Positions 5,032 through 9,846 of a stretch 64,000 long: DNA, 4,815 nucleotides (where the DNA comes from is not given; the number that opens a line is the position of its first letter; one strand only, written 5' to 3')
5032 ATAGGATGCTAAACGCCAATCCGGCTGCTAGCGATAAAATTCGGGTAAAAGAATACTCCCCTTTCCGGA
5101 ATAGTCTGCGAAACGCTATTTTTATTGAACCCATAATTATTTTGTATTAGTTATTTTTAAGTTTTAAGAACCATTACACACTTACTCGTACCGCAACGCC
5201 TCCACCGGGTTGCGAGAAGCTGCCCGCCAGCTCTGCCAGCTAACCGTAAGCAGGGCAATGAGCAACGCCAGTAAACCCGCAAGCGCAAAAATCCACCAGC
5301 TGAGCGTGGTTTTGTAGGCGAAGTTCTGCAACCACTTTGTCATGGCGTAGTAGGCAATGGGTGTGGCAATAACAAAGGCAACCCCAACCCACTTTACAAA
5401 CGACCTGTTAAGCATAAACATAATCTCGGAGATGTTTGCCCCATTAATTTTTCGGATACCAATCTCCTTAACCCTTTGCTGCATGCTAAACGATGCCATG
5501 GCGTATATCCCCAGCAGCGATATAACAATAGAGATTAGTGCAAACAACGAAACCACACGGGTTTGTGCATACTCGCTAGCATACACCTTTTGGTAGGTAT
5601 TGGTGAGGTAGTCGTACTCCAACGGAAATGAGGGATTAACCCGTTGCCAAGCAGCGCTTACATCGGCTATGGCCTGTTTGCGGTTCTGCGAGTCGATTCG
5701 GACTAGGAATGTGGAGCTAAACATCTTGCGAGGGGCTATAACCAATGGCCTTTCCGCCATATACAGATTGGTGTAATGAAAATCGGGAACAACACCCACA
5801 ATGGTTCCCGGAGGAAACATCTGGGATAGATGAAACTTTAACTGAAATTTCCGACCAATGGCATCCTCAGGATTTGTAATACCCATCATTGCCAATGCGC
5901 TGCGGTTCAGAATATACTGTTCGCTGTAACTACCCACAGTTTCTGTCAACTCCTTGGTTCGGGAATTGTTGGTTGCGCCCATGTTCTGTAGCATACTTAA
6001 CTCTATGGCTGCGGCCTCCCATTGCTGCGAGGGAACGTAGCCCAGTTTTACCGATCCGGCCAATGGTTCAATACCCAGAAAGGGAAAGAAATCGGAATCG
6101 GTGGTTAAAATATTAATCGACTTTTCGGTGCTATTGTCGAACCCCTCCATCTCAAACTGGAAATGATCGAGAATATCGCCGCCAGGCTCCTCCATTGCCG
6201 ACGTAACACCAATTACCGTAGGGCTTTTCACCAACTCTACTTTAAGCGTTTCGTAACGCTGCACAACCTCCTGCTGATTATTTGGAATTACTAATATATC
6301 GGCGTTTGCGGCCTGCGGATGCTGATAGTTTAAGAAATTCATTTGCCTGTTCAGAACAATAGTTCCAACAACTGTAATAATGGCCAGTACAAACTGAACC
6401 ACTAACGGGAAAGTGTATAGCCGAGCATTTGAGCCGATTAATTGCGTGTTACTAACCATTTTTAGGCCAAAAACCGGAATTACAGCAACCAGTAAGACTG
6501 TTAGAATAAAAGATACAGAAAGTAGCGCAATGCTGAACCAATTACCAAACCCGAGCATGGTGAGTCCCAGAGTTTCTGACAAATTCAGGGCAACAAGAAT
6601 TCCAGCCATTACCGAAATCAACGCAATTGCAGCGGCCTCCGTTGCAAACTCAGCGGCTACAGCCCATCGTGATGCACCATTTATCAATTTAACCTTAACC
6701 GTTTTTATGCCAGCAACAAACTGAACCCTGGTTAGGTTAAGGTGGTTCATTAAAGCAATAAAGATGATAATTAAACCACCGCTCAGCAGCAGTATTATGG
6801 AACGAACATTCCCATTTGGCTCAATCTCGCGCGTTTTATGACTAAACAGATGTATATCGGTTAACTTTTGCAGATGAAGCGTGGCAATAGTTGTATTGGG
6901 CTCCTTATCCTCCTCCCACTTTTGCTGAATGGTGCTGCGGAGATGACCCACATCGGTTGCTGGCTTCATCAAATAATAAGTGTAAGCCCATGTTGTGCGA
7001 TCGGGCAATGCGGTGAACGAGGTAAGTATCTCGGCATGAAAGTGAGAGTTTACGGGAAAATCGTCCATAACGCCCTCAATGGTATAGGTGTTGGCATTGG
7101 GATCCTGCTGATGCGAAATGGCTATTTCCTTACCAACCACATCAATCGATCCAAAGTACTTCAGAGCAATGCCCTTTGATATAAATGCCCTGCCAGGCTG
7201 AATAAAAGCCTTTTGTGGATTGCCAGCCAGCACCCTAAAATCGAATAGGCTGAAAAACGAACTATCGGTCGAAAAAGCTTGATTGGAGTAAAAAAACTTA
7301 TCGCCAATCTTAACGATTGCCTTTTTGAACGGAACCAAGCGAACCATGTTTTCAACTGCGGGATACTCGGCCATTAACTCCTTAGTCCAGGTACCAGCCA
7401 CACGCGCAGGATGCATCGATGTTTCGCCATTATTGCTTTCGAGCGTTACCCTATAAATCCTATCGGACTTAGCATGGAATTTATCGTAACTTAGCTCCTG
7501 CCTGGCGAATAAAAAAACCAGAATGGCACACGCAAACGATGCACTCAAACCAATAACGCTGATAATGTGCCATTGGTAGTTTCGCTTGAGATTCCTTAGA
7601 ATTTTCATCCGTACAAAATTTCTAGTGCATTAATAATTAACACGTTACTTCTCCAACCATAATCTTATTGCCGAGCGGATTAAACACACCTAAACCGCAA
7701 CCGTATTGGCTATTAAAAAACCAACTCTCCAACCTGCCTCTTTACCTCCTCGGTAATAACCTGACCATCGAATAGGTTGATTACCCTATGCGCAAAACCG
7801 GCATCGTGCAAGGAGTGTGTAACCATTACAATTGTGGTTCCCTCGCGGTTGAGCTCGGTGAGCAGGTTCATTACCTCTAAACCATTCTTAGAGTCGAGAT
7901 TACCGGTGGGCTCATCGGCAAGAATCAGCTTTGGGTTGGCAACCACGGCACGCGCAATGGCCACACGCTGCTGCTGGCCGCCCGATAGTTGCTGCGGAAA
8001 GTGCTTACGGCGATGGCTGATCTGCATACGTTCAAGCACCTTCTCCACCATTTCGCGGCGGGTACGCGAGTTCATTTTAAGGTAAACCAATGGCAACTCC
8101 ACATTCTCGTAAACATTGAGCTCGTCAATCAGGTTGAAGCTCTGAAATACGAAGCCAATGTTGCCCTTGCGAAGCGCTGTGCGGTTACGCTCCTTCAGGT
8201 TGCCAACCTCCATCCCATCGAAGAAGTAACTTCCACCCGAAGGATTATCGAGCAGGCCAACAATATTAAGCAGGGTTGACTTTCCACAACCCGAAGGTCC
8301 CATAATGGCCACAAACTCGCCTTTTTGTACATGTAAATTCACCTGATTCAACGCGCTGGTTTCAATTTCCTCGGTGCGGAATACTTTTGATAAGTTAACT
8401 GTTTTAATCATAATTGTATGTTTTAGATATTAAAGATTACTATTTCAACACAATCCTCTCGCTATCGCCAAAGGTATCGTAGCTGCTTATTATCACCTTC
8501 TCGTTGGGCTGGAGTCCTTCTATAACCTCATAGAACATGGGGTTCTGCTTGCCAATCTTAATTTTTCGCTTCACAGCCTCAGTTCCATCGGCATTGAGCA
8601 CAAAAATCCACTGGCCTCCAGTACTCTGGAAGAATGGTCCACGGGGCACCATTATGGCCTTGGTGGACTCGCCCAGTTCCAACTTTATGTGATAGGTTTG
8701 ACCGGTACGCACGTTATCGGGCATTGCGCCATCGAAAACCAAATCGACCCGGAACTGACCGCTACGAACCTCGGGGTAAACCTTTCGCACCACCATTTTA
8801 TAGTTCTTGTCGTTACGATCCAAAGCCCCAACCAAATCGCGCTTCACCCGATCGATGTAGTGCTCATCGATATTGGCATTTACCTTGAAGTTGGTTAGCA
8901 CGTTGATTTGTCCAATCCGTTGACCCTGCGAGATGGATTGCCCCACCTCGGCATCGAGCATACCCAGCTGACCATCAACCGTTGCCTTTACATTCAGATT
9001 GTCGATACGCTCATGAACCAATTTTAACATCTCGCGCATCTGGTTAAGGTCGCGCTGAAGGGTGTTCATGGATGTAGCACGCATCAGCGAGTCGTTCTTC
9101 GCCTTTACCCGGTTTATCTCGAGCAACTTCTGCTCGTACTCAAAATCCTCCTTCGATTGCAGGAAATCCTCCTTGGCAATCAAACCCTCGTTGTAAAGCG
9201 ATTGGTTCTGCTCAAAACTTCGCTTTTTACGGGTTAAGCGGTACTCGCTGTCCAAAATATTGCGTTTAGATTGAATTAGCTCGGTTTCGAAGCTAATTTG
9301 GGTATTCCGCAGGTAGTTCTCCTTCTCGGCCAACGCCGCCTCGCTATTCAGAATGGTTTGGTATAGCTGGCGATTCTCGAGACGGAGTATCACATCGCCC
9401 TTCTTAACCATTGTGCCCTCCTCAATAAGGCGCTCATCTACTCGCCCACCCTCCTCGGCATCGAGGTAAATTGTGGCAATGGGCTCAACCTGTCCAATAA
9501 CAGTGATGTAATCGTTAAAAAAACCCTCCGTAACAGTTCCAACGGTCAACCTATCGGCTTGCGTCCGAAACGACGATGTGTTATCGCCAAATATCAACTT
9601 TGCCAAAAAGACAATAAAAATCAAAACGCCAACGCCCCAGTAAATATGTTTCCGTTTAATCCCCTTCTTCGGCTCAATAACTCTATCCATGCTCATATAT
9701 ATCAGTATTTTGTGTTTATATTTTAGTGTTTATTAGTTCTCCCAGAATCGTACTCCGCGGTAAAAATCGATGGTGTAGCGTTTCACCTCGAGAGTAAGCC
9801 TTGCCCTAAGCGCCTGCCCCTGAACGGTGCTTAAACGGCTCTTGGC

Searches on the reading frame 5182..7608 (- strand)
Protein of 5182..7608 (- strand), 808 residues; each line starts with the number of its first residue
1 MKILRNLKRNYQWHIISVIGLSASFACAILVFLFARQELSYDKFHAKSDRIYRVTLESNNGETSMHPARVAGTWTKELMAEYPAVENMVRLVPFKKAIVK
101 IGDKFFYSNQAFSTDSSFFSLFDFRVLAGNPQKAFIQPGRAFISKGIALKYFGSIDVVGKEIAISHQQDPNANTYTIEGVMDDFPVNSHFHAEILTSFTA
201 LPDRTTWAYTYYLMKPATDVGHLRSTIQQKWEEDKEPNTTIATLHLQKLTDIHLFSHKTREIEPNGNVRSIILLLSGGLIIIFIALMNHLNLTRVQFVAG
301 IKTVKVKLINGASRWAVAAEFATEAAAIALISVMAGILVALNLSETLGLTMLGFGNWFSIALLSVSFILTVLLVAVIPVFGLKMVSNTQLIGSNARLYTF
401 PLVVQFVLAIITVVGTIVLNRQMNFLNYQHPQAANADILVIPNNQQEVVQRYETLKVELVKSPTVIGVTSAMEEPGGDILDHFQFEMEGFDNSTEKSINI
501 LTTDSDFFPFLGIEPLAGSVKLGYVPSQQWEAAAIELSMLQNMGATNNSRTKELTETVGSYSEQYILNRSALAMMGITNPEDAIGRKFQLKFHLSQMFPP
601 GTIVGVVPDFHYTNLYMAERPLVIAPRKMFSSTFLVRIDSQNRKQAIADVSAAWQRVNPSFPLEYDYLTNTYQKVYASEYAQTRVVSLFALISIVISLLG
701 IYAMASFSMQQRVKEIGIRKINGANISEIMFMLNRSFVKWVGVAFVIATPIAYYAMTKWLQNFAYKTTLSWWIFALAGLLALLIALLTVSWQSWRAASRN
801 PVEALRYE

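Call 3: search_protein_families(library=pfam, proteins=[window:5182-7608:-])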
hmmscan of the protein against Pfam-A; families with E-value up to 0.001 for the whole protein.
window:5182-7608:- (808 aa): 2 families
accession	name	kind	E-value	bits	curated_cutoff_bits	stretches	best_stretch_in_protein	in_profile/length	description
PF12704.14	MacB_PCD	-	8e-21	75.7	27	1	16-229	3-206/207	MacB-like periplasmic core domain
PF02687.27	FtsX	-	2.4e-16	60.3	25.5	2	688-801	2-120/120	FtsX-like permease C-terminal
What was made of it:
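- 2726..11064 (-): Target operon: TolC-like OMP (9733-11064), HlyD-type adaptor (8440-9696), ABC ATPase (7713-8411), and two ~800-aa duplicated MacB_PCD/FtsX permeases (5182-7608 and 2726-5134). Pfam in call 3.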

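Call 45: search_protein_families(library=ncbifam, proteins=[window:5182-7608:-])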
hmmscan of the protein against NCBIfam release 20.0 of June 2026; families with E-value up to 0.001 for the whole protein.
window:5182-7608:- (808 aa): 3 families
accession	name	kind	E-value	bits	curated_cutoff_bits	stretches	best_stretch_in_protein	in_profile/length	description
TIGR03434.1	ADOP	subfamily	1.7e-48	165.4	622.3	2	572-808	568-803/803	ADOP family duplicated permease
NF038008.1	ABC_perm_DarB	equivalog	2.4e-15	55.6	700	2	566-791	551-769/777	darobactin export ABC transporter permease subunit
NF007826.0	PRK10535.1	equivalog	3.2e-06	25.7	966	1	685-806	524-646/648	macrolide ABC transporter ATP-binding protein/permease MacB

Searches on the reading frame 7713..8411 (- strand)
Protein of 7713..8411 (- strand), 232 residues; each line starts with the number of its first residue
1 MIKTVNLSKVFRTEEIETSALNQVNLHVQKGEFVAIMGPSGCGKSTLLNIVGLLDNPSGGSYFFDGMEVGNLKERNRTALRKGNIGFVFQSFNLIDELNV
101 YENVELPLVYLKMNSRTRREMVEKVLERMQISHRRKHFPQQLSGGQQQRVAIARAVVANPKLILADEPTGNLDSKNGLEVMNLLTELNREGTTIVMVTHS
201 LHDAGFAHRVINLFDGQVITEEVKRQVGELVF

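Call 3: search_protein_families(library=pfam, proteins=[window:7713-8411:-])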
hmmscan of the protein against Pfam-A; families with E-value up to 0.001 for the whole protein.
window:7713-8411:- (232 aa): 7 families
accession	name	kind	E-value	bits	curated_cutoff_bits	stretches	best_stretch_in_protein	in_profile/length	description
PF00005.33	ABC_tran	-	2.4e-35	122.5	25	1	21-169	1-136/137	ABC transporter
PF13304.12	AAA_21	-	5.4e-08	33.7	27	1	33-100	1-72/304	AAA domain, putative AbiEii toxin, Type IV TA system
PF02463.25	SMC_N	-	3.4e-06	27.1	40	1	26-208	20-206/220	RecF/RecN/SMC N terminal domain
PF13401.12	AAA_22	-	0.00013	22.7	27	1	31-184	5-104/130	AAA domain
PF03193.22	RsgA_GTPase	-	0.00013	22.2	30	1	10-50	86-125/174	RsgA GTPase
PF03215.21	Rad17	-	0.00087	19.7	23.8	0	14-51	29-65/186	Rad17 P-loop domain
PF13555.12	AAA_29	-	0.00094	19.3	27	0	24-48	15-39/61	P-loop containing region of AAA domain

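Call 45: search_protein_families(library=ncbifam, proteins=[window:7713-8411:-])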
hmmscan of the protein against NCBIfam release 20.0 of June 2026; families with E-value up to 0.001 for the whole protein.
window:7713-8411:- (232 aa): 188 families (the best 25 are shown)
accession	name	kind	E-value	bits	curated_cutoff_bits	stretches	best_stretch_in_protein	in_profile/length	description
NF038007.1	ABC_ATP_DarD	equivalog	1.1e-84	283.2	375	1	1-217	1-217/218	darobactin export ABC transporter ATP-binding protein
TIGR03608.1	L_ocin_972_ABC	subfamily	1.3e-68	230.5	254.85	1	8-213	5-206/206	putative bacteriocin export ABC transporter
TIGR02211.1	LolD_lipo_ex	equivalog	2.6e-64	216.8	307.75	1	1-218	1-219/221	lipoprotein-releasing ABC transporter ATP-binding protein LolD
TIGR02673.1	FtsE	equivalog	4.3e-64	216.1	264.85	1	5-216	2-213/214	cell division ATP-binding protein FtsE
NF007826.0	PRK10535.1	equivalog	5.1e-64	216.7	966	1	4-224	7-227/648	macrolide ABC transporter ATP-binding protein/permease MacB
NF007879.0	PRK10584.1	equivalog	1.7e-59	201.3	336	1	5-220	10-226/228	putative ABC transporter ATP-binding protein YbbA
NF008639.0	PRK11629.1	equivalog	2.2e-57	194.2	360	1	2-221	7-227/234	lipoprotein-releasing ABC transporter ATP-binding protein LolD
TIGR02982.1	heterocyst_DevA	subfamily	1.1e-56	191.9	295.8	1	2-218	2-219/220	ABC exporter ATP-binding subunit, DevA family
TIGR02315.1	ABC_phnC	equivalog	1e-52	179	266.1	1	1-228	1-234/243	phosphonate ABC transporter ATP-binding protein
NF040933.2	ABC_arch_GlcV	equivalog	3.6e-52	177.4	450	1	2-218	3-220/357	glucose ABC transporter ATP-binding protein GlcV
TIGR03265.1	PhnT2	equivalog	3e-50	171.4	457.7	1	9-217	9-212/353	putative 2-aminoethylphosphonate ABC transporter ATP-binding protein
TIGR02314.1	ABC_MetN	equivalog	9.6e-50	169.5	499.7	1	1-216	1-217/343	methionine ABC transporter ATP-binding protein MetN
NF007027.0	PRK09493.1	equivalog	2.7e-48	164.4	379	1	1-214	1-210/240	glutamine ABC transporter ATP-binding protein GlnQ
TIGR00968.1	3a0106s01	subfamily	2.2e-47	161.6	342.75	1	17-223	12-214/237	sulfate ABC transporter ATP-binding protein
TIGR01186.1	proV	subfamily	3.2e-45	154.8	326.6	1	18-219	6-209/363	betaine/proline/choline family ABC transporter ATP-binding protein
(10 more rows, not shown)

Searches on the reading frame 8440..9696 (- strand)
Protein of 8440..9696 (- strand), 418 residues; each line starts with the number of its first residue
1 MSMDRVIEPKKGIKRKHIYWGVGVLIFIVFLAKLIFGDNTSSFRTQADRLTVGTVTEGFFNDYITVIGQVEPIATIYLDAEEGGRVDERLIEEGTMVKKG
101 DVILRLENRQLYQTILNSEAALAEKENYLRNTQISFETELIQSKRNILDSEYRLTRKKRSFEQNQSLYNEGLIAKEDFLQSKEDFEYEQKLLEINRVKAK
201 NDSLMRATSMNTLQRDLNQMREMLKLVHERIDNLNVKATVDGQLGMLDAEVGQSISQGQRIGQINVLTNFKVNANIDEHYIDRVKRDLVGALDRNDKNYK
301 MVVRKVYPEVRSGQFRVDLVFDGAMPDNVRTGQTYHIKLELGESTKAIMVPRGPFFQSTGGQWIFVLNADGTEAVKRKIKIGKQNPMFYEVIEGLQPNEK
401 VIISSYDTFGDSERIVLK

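Call 3: search_protein_families(library=pfam, proteins=[window:8440-9696:-])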
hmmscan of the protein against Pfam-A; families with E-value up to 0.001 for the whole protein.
window:8440-9696:- (418 aa): 3 families
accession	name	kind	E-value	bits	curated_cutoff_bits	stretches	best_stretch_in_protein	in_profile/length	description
PF13437.12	HlyD_3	-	1.6e-10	42.1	22.2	1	236-319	2-91/106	HlyD family secretion protein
PF16576.10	HlyD_D23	-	4.3e-08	33.1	30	1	201-310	75-188/214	Barrel-sandwich domain of CusB or HlyD membrane-fusion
PF00364.28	Biotin_lipoyl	-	0.00083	19.6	22.1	0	78-106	45-73/73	Biotin-requiring enzyme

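Call 45: search_protein_families(library=ncbifam, proteins=[window:8440-9696:-])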
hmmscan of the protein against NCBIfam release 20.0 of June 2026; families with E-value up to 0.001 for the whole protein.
window:8440-9696:- (418 aa): 16 families
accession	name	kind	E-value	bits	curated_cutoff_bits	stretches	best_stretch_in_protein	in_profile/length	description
NF038010.1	ABC_adapt_DarC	equivalog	2.1e-55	188.1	450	1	14-411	11-410/417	darobactin export ABC transporter periplasmic adaptor subunit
TIGR01730.1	RND_mfp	subfamily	9.6e-39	133.2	94.9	2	182-415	84-319/322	efflux RND transporter periplasmic adaptor subunit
TIGR00999.1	8a0102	subfamily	2.7e-17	62.8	319.3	1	138-403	20-264/271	CzcB/NccB family metal efflux transporter periplasmic adaptor subunit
TIGR00998.1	8a0101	subfamily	9.2e-16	57.7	390.8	1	83-285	50-256/334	EmrA/EmrK family multidrug efflux transporter periplasmic adaptor subunit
NF002939.0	PRK03598.1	equivalog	4.7e-09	35.9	393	1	64-300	34-274/332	secretion protein HlyD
NF008589.1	PRK11556.1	equivalog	7.2e-09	35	391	0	332-414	303-384/392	MdtA/MuxA family multidrug efflux RND transporter periplasmic adaptor subunit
NF007785.0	PRK10476.1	equivalog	7.8e-09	34.8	376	1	76-285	49-260/347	multidrug transporter subunit MdtN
NF033138.2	RND-peri-MexC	equivalog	1.1e-08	34.6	625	0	336-414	290-368/375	MexC family multidrug efflux RND transporter periplasmic adaptor subunit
NF008606.0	PRK11578.1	equivalog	1.9e-08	33.9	342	1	49-406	35-365/371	macrolide transporter subunit MacA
NF045904.1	RND-peri-MexE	equivalog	1.4e-07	30.7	714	1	41-129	29-117/390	multidrug efflux RND transporter periplasmic adaptor subunit MexE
NF011715.0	PRK15136.1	equivalog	1.6e-07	30.3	563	1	83-283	69-265/390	multidrug efflux MFS transporter periplasmic adaptor subunit EmrA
NF007132.1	PRK09578.1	equivalog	3.3e-06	26.1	512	0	64-127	54-117/396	MexX/AxyX family multidrug efflux RND transporter periplasmic adaptor subunit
TIGR01843.1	type_I_hlyD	subfamily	4.2e-06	26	208.65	1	82-204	50-169/422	HlyD family type I secretion periplasmic adaptor subunit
TIGR03794.1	NHLM_micro_HlyD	equivalog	4.5e-06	25.8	156.2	1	78-219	61-204/421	NHLP bacteriocin system secretion protein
TIGR02971.1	heterocyst_DevB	subfamily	7.9e-06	25.5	129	1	64-285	1-255/327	ABC exporter membrane fusion protein, DevB family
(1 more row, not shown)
